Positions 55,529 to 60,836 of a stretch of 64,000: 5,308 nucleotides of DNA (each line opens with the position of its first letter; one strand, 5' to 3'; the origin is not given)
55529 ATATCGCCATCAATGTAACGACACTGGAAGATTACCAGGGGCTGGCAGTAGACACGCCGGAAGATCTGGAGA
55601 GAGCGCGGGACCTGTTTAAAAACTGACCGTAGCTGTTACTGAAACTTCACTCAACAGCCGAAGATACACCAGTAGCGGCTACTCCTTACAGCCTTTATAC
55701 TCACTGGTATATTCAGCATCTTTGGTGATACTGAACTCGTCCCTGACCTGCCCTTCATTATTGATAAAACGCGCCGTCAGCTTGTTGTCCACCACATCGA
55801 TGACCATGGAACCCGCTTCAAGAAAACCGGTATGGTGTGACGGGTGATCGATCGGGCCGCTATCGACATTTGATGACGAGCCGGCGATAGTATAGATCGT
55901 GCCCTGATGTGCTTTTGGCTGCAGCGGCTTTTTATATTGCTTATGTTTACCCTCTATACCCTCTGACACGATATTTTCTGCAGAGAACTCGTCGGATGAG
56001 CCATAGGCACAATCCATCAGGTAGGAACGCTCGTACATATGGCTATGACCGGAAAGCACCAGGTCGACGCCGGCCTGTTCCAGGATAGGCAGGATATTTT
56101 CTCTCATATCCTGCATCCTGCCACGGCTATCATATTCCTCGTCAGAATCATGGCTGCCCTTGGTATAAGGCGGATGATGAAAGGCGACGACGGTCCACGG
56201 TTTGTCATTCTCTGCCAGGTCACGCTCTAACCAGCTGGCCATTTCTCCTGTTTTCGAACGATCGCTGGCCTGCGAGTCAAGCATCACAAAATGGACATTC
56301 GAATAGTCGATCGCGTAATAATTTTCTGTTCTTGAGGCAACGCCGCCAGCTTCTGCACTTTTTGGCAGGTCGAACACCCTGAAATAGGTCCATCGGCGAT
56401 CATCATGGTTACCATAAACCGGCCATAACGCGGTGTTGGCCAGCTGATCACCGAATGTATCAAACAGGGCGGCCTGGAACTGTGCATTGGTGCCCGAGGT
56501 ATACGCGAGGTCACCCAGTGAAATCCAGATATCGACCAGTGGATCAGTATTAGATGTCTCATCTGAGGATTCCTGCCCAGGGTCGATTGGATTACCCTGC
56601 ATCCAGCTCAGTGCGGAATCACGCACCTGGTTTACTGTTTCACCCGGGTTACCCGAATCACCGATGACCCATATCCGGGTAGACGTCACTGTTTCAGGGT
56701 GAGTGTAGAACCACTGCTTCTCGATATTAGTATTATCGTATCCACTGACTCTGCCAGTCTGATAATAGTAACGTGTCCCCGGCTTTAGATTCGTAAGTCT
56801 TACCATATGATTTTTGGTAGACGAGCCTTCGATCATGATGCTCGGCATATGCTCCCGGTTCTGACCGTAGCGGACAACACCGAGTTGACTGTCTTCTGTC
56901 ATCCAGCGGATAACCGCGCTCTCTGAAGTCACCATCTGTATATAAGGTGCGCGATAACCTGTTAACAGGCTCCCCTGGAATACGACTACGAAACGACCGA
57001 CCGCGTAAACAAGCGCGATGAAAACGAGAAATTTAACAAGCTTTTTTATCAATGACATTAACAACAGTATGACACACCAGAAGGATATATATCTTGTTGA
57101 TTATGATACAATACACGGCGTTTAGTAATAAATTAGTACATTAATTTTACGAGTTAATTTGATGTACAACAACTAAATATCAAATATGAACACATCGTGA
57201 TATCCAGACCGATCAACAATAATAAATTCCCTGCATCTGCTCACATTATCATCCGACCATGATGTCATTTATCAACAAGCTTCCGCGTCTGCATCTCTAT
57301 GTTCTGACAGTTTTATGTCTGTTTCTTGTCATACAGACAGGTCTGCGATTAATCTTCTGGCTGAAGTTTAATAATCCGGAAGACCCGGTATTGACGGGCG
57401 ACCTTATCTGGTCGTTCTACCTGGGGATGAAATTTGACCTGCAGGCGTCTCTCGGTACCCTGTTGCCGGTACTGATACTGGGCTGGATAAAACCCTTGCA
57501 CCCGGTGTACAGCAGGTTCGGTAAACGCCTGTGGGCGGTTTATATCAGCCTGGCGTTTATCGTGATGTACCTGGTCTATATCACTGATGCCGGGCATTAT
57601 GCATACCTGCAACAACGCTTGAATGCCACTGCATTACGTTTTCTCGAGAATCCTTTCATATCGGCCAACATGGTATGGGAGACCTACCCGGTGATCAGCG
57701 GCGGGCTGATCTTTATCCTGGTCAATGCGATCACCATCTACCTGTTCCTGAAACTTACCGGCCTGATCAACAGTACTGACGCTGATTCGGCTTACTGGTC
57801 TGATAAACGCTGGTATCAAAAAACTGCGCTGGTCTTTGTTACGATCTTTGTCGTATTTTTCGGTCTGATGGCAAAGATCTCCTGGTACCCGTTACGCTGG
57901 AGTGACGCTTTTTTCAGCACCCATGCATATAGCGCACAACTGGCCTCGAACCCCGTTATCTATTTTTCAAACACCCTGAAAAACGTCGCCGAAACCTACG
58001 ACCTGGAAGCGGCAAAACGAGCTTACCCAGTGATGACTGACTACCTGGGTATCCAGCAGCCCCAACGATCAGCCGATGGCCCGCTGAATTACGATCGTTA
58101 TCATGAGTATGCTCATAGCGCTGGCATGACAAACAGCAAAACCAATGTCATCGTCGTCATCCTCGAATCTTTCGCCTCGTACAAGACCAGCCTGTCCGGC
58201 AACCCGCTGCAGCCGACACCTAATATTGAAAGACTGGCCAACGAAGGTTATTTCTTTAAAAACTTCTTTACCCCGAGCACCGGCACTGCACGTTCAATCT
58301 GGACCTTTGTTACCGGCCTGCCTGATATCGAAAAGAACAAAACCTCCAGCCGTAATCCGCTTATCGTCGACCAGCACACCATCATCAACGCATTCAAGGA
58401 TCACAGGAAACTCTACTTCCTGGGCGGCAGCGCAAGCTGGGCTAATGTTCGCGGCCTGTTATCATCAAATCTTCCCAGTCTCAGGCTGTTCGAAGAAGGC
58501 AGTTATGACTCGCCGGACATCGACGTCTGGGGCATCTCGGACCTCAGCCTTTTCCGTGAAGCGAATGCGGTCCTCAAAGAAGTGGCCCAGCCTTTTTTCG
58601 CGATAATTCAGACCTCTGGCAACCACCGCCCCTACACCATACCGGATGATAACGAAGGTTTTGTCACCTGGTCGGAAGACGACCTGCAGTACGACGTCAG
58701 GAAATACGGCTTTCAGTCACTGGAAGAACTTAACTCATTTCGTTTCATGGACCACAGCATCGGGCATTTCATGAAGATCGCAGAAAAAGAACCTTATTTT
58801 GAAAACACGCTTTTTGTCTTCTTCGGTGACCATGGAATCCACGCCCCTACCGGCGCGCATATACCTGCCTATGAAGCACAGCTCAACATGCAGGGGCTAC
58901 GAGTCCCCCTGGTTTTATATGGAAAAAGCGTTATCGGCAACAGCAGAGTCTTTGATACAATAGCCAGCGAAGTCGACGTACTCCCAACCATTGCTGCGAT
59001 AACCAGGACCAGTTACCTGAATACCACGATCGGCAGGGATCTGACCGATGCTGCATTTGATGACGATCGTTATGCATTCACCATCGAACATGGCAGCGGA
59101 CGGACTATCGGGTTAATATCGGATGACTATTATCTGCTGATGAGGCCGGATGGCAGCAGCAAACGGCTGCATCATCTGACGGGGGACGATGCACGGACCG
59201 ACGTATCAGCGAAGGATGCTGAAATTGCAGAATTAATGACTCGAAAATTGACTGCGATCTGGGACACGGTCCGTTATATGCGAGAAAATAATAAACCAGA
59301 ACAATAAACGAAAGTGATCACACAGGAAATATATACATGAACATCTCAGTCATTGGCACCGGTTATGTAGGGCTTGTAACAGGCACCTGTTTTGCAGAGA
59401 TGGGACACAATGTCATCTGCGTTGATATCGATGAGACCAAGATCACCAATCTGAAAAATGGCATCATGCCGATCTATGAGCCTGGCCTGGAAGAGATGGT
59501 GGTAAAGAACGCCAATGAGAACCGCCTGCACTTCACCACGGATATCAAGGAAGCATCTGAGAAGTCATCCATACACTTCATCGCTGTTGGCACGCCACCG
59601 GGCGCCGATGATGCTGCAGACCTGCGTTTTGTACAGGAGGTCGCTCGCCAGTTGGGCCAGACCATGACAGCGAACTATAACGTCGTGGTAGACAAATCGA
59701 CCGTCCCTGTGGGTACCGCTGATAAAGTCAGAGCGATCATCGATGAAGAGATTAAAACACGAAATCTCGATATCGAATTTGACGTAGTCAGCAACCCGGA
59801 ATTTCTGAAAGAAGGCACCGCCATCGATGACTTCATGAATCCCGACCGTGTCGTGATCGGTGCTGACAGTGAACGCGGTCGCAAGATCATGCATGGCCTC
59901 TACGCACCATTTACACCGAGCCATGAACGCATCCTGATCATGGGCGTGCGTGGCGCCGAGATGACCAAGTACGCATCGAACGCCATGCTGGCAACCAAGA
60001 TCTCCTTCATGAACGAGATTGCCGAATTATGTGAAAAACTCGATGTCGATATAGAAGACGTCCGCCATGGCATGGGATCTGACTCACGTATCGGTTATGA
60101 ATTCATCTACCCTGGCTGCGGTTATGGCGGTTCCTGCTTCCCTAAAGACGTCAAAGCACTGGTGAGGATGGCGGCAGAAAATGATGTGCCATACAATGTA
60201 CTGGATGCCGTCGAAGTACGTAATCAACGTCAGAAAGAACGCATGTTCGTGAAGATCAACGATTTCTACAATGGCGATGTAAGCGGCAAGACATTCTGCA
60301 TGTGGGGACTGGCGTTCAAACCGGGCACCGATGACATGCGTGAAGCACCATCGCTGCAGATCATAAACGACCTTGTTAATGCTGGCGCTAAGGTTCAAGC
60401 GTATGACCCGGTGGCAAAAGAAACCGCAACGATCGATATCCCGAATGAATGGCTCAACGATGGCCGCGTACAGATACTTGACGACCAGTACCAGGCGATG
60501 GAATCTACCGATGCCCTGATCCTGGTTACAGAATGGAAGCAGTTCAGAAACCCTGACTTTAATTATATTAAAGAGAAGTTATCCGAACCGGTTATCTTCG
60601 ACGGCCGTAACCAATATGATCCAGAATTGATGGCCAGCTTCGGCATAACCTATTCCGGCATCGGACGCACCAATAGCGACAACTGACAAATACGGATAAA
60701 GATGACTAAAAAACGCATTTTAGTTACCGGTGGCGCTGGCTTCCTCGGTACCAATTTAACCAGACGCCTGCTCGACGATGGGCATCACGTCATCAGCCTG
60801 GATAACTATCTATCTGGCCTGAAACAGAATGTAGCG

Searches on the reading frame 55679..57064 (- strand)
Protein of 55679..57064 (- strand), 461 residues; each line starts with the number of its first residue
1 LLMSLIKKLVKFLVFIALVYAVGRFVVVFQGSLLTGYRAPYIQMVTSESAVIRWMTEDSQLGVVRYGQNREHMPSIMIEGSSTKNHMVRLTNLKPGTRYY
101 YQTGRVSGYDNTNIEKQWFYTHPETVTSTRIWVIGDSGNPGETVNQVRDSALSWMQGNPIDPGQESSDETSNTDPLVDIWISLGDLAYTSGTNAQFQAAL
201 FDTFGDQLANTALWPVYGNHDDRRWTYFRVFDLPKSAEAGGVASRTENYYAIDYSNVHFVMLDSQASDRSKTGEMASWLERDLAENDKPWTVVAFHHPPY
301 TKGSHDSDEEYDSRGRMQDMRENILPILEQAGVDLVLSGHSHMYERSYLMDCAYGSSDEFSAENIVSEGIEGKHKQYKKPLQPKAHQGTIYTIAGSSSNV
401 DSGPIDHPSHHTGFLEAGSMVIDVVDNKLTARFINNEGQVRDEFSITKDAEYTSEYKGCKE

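Call 8: search_protein_families(library=pfam, proteins=[window:55679-57064:-], max_evalue=0.01)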
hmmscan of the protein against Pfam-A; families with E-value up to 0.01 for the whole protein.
window:55679-57064:- (461 aa): 2 families
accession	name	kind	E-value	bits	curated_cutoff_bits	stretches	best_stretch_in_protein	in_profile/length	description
PF00149.33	Metallophos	-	9.3e-15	56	21.5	1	130-344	2-191/191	Calcineurin-like phosphoesterase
PF16656.11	Pur_ac_phosph_N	-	3.9e-08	34.2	30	1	46-107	11-82/93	Purple acid Phosphatase, N-terminal domain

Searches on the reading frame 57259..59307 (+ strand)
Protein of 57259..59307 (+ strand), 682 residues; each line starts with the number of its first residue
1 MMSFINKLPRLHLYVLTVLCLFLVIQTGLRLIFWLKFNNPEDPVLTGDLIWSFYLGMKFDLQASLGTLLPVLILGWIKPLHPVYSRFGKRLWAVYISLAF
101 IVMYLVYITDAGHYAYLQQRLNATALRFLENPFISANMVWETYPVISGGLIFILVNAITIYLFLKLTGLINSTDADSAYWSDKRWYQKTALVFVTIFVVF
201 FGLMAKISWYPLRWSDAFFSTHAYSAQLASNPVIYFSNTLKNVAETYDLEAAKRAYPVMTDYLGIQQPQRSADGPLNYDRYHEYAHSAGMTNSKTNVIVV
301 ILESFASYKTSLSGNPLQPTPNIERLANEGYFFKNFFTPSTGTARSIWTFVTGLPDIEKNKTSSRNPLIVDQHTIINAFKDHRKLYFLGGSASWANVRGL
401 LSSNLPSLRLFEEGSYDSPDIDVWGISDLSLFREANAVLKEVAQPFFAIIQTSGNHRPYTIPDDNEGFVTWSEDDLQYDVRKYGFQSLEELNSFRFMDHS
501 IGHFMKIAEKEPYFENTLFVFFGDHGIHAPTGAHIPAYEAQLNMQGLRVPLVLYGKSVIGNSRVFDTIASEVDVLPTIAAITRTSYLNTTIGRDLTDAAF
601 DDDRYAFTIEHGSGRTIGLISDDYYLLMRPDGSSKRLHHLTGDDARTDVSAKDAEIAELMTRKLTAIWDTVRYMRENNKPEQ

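Call 46: search_protein_families(library=pfam, proteins=[window:57259-59307:+], max_evalue=0.0001)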
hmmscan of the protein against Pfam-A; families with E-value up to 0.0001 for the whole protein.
window:57259-59307:+ (682 aa): 2 families
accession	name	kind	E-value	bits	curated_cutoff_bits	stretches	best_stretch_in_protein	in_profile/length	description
PF00884.28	Sulfatase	-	6.3e-41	141.1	25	1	296-581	2-298/301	Sulfatase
PF01663.27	Phosphodiest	-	1.3e-08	35.3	23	0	457-528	157-222/342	Type I phosphodiesterase / nucleotide pyrophosphatase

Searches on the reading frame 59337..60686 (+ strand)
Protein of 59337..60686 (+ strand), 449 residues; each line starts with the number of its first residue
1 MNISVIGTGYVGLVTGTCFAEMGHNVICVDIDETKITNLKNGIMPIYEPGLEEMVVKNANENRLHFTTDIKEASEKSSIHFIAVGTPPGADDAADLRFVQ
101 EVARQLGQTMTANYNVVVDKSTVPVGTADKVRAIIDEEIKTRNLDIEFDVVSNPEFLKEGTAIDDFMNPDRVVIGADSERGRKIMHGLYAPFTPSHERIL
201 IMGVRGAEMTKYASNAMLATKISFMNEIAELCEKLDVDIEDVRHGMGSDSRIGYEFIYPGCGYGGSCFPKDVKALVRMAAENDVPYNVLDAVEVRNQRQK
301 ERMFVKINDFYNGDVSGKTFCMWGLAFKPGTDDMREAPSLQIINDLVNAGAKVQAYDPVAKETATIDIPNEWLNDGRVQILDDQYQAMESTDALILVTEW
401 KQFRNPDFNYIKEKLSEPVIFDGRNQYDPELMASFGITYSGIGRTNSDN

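Call 46: search_protein_families(library=pfam, proteins=[window:59337-60686:+], max_evalue=0.0001)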
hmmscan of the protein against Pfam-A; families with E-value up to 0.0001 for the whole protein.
window:59337-60686:+ (449 aa): 4 families
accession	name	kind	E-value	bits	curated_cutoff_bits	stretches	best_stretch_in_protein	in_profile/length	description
PF03721.20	UDPG_MGDP_dh_N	-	2.6e-68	229.7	27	1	1-185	1-184/187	UDP-glucose/GDP-mannose dehydrogenase family, NAD binding domain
PF00984.24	UDPG_MGDP_dh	-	7.8e-38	128.9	25.4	1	206-297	2-93/94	UDP-glucose/GDP-mannose dehydrogenase family, central domain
PF03720.21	UDPG_MGDP_dh_C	-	1.6e-32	112.4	30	1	322-429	2-103/103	UDP-glucose/GDP-mannose dehydrogenase family, UDP binding domain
PF02737.24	3HCDH_N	-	6.2e-05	23.4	22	0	3-75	2-78/180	3-hydroxyacyl-CoA dehydrogenase, NAD binding domain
